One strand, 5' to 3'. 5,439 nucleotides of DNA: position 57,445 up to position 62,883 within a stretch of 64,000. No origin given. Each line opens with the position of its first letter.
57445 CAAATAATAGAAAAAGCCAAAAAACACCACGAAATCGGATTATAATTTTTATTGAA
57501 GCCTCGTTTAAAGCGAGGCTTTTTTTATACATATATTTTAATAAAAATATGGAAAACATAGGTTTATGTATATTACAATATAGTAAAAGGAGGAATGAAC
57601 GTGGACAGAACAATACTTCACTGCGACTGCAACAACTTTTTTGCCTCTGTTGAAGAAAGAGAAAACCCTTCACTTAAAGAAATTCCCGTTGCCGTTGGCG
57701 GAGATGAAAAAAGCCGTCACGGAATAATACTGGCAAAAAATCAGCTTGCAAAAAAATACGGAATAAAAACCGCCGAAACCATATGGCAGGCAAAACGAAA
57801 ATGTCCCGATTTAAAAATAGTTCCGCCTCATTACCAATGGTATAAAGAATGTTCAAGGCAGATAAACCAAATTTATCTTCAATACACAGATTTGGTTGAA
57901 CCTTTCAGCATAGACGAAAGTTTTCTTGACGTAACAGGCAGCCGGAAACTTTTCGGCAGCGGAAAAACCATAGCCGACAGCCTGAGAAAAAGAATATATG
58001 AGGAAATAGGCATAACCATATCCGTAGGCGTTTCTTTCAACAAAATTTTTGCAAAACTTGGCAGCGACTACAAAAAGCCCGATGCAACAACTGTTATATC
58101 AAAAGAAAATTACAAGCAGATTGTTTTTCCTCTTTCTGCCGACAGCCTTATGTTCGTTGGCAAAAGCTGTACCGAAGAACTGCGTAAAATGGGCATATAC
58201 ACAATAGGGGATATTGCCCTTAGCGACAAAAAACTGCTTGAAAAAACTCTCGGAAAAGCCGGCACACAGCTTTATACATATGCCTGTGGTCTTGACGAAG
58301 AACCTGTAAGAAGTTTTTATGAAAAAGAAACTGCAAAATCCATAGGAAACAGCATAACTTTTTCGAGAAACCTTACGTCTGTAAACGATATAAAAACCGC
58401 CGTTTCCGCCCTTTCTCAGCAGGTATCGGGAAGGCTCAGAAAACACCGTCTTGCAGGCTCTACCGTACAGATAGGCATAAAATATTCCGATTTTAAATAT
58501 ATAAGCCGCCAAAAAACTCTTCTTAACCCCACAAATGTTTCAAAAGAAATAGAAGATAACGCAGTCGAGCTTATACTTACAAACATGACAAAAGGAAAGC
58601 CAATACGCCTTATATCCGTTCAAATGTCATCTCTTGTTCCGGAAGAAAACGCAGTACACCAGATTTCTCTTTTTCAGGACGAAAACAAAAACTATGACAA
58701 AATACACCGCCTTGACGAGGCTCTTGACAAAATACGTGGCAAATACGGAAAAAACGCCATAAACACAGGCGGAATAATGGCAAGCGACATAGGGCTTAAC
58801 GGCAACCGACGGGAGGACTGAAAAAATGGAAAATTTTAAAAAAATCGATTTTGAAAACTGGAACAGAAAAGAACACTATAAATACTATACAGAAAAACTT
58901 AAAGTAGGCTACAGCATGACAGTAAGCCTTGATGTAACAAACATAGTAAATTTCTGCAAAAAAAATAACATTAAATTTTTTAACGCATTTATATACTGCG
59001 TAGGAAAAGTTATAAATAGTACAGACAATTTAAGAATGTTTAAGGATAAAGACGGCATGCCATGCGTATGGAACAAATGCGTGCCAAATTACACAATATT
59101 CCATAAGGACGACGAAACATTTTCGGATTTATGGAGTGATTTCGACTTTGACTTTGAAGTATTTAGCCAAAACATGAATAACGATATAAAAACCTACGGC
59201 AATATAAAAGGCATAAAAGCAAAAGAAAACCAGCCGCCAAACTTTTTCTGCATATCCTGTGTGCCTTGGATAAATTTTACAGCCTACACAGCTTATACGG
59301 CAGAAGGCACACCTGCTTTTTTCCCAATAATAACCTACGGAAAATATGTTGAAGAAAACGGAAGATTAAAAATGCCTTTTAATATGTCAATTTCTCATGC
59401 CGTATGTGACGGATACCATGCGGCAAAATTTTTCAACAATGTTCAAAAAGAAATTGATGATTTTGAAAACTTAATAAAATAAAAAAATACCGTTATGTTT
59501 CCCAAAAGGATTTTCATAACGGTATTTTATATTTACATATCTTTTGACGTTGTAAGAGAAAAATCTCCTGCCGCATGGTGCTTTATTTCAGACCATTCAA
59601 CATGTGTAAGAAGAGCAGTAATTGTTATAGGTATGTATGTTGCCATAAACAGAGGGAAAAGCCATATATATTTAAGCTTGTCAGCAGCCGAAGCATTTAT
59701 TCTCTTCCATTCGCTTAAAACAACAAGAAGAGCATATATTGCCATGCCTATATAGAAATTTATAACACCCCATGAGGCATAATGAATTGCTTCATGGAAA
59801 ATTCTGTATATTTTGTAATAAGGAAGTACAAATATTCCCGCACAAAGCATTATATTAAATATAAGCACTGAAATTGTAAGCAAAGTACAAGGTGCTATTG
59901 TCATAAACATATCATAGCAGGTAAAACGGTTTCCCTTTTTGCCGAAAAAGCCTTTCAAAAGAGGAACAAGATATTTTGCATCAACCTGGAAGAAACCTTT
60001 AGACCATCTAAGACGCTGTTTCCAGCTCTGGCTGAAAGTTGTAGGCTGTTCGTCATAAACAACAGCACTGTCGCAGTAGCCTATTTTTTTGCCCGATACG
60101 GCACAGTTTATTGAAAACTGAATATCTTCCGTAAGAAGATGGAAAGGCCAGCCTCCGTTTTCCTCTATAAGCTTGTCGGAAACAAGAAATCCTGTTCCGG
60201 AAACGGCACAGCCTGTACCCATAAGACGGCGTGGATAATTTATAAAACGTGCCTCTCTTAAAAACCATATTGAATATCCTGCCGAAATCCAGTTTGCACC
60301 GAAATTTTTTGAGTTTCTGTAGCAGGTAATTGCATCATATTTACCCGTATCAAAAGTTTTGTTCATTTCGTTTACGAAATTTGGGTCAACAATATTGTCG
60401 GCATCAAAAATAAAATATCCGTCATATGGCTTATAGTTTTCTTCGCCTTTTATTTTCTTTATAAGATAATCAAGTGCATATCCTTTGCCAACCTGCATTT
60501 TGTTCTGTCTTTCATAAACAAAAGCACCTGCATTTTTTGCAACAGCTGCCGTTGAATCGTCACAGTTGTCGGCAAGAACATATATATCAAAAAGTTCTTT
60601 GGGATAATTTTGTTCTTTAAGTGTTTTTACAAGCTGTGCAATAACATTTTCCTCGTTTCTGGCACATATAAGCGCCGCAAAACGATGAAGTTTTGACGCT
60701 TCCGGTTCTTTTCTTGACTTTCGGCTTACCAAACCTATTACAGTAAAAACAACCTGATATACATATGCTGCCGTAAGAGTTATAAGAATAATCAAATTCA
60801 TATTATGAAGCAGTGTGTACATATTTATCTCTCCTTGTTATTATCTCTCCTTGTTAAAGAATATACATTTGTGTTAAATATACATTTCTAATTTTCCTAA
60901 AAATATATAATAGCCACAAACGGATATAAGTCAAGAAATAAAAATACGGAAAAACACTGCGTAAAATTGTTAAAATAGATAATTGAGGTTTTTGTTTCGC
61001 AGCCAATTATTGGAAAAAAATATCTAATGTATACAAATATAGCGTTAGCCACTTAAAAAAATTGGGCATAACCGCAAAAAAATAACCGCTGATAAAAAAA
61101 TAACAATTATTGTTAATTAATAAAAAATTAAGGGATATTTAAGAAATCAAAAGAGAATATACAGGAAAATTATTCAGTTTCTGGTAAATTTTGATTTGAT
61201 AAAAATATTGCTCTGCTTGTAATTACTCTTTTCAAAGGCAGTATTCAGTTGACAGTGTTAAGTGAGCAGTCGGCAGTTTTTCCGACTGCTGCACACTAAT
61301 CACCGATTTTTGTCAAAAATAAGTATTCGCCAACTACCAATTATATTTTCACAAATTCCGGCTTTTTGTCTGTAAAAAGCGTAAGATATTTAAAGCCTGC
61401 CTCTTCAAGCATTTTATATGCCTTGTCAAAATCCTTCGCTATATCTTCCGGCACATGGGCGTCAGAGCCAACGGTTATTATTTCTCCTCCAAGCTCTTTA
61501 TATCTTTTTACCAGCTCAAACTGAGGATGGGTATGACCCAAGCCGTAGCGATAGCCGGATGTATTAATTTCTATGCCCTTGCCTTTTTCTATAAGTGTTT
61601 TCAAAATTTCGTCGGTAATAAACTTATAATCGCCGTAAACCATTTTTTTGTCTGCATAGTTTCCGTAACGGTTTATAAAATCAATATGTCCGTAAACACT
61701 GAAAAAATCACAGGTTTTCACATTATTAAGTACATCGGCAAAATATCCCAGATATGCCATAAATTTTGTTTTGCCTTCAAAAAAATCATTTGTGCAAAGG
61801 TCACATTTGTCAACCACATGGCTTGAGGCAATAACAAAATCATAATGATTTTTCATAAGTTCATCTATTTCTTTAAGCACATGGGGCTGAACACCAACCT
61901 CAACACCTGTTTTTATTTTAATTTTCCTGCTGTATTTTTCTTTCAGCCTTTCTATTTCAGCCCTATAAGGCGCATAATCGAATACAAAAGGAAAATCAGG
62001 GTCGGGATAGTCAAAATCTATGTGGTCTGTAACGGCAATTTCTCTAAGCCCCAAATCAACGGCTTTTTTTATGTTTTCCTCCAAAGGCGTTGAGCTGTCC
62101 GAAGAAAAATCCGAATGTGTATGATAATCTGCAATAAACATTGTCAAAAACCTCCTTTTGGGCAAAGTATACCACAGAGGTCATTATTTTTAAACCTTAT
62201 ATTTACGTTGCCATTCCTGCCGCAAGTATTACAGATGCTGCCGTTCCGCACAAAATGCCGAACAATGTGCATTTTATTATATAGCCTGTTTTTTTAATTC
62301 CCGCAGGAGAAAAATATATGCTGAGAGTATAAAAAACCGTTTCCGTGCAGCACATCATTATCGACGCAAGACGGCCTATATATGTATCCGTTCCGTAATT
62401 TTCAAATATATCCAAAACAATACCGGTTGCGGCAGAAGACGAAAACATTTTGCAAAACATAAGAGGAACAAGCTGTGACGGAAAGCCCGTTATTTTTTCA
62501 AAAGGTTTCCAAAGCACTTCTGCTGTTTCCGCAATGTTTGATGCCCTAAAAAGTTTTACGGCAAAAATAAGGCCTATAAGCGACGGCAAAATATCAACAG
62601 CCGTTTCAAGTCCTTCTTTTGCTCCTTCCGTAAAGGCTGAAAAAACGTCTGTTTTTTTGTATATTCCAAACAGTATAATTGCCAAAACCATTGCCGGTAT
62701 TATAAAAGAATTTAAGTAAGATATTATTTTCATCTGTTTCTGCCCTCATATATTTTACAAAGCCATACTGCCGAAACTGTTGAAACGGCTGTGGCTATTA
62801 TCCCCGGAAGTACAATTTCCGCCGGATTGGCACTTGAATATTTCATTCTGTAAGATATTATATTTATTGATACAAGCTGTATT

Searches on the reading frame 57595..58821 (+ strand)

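Call 77: search_protein_families(library=pfam, proteins=[window:57595-58821:+], max_evalue=0.00001)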
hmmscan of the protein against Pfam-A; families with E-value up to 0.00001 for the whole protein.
window:57595-58821:+ (408 aa): 3 families
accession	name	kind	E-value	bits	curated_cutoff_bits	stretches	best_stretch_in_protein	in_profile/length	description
PF00817.25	IMS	-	1e-47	162.2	23.2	1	10-158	1-148/148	impB/mucB/samB family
PF11799.13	IMS_C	-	2.2e-28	99.3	20.7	1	248-359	2-109/109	impB/mucB/samB family C-terminal domain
PF21999.2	IMS_HHH_1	-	2.7e-07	31.4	27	0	188-234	6-53/53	DNA polymerase-iota, thumb domain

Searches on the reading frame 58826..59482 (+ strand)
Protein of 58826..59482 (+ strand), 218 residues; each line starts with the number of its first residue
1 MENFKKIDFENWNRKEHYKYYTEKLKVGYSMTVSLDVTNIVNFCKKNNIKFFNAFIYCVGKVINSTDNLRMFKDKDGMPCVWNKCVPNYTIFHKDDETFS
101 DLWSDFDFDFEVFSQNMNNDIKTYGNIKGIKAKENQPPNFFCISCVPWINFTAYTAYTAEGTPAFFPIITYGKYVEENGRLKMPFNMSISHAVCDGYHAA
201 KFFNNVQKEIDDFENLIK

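Call 77: search_protein_families(library=pfam, proteins=[window:58826-59482:+], max_evalue=0.00001)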
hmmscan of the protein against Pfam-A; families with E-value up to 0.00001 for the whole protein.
window:58826-59482:+ (218 aa): 1 family
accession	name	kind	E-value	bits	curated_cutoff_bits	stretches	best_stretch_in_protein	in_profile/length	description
PF00302.23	CAT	-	8.7e-57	192.9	23.5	1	3-207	2-205/205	Chloramphenicol acetyltransferase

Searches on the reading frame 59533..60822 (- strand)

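Call 77: search_protein_families(library=pfam, proteins=[window:59533-60822:-], max_evalue=0.00001)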
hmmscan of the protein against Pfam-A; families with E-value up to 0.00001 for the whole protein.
window:59533-60822:- (429 aa): 3 families
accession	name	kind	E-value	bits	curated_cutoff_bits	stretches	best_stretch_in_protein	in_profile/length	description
PF13641.12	Glyco_tranf_2_3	-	2e-26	93.9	27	1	46-276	1-230/230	Glycosyltransferase like family 2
PF13632.12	Glyco_trans_2_3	-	5.6e-22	79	27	1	138-331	4-197/198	Glycosyl transferase family group 2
PF00535.33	Glycos_transf_2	-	6.9e-14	52.6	23.3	1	51-217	3-162/168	Glycosyl transferase family 2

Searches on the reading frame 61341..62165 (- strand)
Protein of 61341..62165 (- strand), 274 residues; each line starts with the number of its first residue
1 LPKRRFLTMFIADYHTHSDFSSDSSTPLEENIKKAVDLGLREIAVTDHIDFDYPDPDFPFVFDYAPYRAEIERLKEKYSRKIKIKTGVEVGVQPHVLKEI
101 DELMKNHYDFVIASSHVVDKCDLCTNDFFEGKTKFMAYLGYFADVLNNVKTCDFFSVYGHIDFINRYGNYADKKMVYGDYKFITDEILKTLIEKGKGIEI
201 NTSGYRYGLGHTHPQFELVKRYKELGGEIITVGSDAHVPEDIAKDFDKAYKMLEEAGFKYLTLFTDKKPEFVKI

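Call 77: search_protein_families(library=pfam, proteins=[window:61341-62165:-], max_evalue=0.00001)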
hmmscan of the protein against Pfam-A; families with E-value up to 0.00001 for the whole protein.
window:61341-62165:- (274 aa): 1 family
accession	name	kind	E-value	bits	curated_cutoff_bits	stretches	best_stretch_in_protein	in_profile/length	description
PF02811.25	PHP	-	1.9e-28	100.3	26.4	1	13-203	1-164/164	PHP domain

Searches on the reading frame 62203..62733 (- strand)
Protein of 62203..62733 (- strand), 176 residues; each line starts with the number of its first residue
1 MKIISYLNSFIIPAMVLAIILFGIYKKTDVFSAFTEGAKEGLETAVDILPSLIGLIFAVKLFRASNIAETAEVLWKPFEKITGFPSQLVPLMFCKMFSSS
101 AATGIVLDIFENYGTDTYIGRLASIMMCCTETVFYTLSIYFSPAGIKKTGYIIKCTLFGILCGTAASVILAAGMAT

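Call 77: search_protein_families(library=pfam, proteins=[window:62203-62733:-], max_evalue=0.00001)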
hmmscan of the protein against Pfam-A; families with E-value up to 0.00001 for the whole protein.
window:62203-62733:- (176 aa): 1 family
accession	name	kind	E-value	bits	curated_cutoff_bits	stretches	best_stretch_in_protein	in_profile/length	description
PF07670.19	Gate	-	1e-07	32.8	29.6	1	47-147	3-104/104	Nucleoside recognition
